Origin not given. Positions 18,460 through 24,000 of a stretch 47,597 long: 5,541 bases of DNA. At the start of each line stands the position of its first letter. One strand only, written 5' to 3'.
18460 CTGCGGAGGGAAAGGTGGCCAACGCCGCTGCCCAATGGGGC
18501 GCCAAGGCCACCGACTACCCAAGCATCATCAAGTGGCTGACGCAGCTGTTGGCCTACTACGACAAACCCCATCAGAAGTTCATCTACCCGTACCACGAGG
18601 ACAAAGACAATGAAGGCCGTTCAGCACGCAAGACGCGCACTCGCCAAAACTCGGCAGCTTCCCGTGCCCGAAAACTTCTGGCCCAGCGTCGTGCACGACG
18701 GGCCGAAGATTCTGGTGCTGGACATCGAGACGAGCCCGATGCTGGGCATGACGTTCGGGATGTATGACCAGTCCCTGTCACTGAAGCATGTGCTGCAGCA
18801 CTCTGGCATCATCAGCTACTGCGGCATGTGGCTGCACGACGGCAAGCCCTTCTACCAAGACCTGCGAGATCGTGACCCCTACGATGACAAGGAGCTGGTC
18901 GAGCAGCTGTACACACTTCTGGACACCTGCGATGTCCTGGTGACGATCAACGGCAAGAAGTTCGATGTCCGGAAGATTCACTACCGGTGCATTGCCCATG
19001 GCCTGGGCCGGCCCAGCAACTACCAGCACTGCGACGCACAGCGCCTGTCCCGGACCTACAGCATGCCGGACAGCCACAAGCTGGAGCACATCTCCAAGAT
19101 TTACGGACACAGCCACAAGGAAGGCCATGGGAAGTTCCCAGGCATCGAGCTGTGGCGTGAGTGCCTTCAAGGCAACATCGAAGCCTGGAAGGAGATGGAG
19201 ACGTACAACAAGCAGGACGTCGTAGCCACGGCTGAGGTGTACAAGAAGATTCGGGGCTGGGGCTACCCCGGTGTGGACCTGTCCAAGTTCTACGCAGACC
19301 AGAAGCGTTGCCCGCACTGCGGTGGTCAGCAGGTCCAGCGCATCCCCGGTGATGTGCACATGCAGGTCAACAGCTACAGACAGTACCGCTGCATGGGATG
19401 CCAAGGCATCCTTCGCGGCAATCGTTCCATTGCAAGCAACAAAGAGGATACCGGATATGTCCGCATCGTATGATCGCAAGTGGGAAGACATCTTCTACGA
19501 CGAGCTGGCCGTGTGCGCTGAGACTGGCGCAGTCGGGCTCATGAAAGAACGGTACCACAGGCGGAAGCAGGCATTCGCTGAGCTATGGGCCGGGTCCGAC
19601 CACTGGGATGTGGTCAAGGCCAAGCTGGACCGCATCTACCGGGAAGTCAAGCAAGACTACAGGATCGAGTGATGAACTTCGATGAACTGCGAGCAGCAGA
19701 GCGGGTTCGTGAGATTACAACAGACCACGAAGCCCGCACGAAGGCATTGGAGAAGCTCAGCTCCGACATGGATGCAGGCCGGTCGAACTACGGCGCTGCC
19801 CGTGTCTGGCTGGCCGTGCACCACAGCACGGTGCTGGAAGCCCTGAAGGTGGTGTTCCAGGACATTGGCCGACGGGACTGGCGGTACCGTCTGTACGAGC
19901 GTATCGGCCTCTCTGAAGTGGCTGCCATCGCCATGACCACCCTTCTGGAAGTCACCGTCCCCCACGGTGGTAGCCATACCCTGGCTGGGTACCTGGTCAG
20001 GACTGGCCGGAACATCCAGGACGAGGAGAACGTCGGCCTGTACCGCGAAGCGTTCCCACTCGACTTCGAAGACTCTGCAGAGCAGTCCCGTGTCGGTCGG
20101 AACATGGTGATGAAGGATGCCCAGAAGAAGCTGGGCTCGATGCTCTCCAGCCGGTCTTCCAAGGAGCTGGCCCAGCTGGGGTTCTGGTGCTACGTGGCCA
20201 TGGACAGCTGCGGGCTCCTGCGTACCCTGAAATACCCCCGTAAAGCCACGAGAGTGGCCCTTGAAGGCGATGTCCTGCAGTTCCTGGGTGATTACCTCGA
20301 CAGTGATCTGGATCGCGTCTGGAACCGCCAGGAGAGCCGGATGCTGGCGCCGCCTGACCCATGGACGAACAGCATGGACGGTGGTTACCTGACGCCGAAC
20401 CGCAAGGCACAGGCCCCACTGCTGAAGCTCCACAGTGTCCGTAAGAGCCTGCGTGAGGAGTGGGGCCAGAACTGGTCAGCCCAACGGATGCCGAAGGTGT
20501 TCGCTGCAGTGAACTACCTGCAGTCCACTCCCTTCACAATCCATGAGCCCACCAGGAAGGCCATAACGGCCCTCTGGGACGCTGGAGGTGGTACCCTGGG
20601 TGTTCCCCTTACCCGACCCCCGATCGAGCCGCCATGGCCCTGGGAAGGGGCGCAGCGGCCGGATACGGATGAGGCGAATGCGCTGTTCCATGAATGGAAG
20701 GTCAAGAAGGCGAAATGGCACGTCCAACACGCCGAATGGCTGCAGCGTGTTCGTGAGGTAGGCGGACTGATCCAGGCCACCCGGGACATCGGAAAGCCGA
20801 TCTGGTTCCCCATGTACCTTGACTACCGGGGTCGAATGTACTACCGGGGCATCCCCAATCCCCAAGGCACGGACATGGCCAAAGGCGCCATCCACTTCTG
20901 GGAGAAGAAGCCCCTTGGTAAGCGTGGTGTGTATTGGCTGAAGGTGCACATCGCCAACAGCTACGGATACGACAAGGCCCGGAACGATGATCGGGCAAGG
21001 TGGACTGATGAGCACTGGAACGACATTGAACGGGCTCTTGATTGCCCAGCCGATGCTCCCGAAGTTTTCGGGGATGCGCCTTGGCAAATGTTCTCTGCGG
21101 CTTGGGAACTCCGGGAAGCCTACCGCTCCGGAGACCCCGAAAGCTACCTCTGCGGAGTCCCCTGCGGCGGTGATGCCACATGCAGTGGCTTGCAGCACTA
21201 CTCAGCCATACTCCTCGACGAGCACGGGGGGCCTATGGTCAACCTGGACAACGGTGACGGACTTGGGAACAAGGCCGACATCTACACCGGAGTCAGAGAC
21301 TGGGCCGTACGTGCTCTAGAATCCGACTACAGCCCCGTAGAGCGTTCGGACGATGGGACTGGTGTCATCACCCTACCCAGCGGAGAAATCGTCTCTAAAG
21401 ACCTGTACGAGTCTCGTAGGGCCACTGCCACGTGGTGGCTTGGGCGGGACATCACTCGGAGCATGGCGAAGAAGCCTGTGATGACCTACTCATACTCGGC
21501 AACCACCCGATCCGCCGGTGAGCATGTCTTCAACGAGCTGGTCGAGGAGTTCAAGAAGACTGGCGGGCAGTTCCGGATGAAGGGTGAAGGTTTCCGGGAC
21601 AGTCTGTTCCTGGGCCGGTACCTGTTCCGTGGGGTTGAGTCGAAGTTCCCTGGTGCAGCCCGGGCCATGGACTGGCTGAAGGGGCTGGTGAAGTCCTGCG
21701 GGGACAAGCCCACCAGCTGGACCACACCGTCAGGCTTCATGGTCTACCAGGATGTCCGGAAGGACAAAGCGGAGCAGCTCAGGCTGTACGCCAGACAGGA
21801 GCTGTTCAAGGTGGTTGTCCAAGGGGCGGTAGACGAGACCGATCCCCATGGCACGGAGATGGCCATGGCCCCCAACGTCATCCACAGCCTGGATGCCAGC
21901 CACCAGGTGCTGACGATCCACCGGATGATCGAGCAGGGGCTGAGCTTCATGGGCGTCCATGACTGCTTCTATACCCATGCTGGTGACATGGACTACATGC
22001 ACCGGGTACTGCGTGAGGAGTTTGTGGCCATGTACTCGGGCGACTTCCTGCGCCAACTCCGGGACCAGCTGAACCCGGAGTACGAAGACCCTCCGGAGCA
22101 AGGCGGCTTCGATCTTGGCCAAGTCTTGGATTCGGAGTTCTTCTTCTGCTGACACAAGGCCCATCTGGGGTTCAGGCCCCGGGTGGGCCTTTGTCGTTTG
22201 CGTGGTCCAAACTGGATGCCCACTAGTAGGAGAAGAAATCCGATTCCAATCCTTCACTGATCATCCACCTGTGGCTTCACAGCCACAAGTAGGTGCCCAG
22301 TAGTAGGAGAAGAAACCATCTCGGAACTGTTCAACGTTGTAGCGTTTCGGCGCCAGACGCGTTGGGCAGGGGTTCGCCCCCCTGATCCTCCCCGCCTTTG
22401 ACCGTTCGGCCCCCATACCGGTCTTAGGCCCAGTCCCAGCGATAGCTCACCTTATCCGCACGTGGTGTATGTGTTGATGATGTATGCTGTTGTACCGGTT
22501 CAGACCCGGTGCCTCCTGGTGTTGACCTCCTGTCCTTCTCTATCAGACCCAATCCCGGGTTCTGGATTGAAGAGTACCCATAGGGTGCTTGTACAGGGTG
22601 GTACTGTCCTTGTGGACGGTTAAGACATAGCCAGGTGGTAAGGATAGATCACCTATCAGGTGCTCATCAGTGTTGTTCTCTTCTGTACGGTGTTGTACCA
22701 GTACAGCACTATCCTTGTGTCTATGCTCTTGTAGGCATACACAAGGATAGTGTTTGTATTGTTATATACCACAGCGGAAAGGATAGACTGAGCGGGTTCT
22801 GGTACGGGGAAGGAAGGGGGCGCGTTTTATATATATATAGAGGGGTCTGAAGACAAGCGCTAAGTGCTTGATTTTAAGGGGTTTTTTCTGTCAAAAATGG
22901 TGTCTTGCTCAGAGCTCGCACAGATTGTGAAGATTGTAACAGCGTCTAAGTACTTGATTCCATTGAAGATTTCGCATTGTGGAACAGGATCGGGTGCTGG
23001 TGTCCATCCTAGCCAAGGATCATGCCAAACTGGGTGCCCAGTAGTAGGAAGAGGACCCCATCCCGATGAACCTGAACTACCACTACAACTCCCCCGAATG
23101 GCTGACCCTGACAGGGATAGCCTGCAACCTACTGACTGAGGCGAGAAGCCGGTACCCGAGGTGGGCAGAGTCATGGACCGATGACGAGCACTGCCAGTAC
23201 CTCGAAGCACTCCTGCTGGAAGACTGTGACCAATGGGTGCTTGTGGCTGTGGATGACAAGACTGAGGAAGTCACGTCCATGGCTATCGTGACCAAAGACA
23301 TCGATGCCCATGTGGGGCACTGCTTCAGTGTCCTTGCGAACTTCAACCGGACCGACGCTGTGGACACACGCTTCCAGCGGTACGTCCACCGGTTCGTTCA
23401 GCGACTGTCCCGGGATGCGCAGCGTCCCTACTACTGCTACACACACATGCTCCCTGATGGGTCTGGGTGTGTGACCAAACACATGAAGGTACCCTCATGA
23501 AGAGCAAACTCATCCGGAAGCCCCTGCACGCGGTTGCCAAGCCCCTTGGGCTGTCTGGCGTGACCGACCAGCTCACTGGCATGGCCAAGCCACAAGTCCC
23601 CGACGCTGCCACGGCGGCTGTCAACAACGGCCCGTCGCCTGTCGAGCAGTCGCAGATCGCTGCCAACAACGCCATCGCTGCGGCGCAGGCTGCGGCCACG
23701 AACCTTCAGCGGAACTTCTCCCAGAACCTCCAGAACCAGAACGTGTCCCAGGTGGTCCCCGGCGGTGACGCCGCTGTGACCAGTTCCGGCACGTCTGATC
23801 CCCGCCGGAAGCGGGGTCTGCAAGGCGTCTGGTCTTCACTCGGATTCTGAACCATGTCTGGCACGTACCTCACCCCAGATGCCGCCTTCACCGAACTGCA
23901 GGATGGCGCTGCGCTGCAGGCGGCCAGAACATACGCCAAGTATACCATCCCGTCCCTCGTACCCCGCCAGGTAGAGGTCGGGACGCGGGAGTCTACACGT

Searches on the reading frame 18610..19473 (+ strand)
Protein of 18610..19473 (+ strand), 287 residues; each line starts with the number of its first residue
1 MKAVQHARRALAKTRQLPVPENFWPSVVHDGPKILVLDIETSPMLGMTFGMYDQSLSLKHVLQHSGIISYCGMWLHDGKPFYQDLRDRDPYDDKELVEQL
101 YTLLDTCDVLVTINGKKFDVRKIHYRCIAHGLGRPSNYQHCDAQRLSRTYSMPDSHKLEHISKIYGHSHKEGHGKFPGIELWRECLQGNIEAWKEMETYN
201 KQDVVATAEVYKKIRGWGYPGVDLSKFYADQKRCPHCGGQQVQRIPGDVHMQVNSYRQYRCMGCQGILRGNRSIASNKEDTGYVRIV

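Call 51: search_protein_families(library=phrogs, proteins=[window:18610-19473:+], max_evalue=0.001)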
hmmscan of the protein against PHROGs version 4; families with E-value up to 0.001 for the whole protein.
window:18610-19473:+ (287 aa): 2 families
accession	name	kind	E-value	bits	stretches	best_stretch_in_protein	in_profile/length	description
phrog_403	-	DNA, RNA and nucleotide metabolism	3.6e-74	250.5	1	25-279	58-312/321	DNA polymerase exonuclease subunit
phrog_17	-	DNA, RNA and nucleotide metabolism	1.6e-11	43.9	1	30-219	668-829/1445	DNA polymerase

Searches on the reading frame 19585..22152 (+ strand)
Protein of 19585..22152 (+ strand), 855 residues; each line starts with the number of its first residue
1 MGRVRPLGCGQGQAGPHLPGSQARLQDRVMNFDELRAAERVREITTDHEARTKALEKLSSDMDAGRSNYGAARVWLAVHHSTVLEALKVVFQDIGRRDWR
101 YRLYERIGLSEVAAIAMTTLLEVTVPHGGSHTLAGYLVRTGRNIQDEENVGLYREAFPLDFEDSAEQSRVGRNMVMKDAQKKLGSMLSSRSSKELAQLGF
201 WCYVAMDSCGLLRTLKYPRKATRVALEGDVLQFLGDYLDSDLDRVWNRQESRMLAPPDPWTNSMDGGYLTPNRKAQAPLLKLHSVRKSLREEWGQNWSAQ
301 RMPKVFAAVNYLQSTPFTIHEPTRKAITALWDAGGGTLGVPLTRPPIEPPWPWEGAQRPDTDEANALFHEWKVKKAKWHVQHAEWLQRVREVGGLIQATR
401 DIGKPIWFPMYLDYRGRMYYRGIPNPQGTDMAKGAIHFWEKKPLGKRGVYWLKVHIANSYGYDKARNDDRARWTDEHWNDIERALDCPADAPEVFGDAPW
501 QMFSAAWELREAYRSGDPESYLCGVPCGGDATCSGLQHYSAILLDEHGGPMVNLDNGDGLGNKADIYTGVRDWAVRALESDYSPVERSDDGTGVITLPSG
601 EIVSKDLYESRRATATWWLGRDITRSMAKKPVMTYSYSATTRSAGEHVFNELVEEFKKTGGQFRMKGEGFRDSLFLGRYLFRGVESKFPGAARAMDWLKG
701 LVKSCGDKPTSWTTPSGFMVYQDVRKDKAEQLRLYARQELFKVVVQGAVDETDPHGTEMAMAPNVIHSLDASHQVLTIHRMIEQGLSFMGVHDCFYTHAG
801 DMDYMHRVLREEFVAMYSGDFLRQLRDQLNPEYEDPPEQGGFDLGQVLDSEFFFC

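Call 10: search_protein_families(library=phrogs, proteins=[window:19585-22152:+], max_evalue=0.001)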
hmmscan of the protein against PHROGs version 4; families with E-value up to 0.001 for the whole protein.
window:19585-22152:+ (855 aa): 4 families
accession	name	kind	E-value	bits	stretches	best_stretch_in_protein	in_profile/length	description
phrog_414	-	DNA, RNA and nucleotide metabolism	2.9e-176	589.1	1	44-855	13-816/816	RNA polymerase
phrog_2166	-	DNA, RNA and nucleotide metabolism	3.3e-49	169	1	253-639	176-501/505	N4-like RNA polymerase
phrog_2051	-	DNA, RNA and nucleotide metabolism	4.3e-42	145.6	2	450-783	8-259/401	RNA polymerase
phrog_20599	-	DNA, RNA and nucleotide metabolism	8.3e-05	23.4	1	451-573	9-116/149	RNA polymerase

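Call 11: search_protein_families(library=pfam, proteins=[window:19585-22152:+], max_evalue=0.001)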
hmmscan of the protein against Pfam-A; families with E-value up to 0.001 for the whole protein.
window:19585-22152:+ (855 aa): 2 families
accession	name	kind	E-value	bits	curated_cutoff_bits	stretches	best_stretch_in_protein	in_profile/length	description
PF00940.24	RNA_pol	-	1.1e-88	298.5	22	1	442-834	1-373/448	DNA-dependent RNA polymerase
PF14700.11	RPOL_N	-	0.00013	21.9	30.1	1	253-313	278-333/334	DNA-directed RNA polymerase N-terminal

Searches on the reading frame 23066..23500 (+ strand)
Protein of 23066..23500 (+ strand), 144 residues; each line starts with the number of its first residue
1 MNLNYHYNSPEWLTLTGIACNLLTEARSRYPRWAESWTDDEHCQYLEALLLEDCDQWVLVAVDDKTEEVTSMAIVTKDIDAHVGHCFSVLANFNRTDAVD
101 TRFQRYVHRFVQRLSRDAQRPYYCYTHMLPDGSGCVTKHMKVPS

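Call 51: search_protein_families(library=phrogs, proteins=[window:23066-23500:+], max_evalue=0.001)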
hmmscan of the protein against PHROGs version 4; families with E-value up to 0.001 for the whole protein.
window:23066-23500:+ (144 aa): 1 family
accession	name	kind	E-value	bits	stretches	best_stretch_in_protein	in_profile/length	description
phrog_3986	-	unknown function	1.1e-16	62.2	1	27-142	26-137/148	-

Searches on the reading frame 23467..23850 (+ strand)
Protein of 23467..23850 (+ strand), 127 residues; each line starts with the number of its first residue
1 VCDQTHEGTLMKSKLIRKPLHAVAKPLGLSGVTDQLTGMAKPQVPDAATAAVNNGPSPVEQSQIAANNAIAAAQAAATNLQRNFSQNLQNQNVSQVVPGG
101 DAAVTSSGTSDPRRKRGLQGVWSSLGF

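Call 51: search_protein_families(library=phrogs, proteins=[window:23467-23850:+], max_evalue=0.001)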
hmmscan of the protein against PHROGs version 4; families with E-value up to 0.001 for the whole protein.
window:23467-23850:+ (127 aa): 2 families
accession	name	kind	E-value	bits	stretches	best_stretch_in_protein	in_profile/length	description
phrog_3112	-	head and packaging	2e-10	42.5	1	14-126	3-103/104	virion structural protein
phrog_35536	-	head and packaging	6.5e-05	24.1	1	74-126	32-84/87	virion structural protein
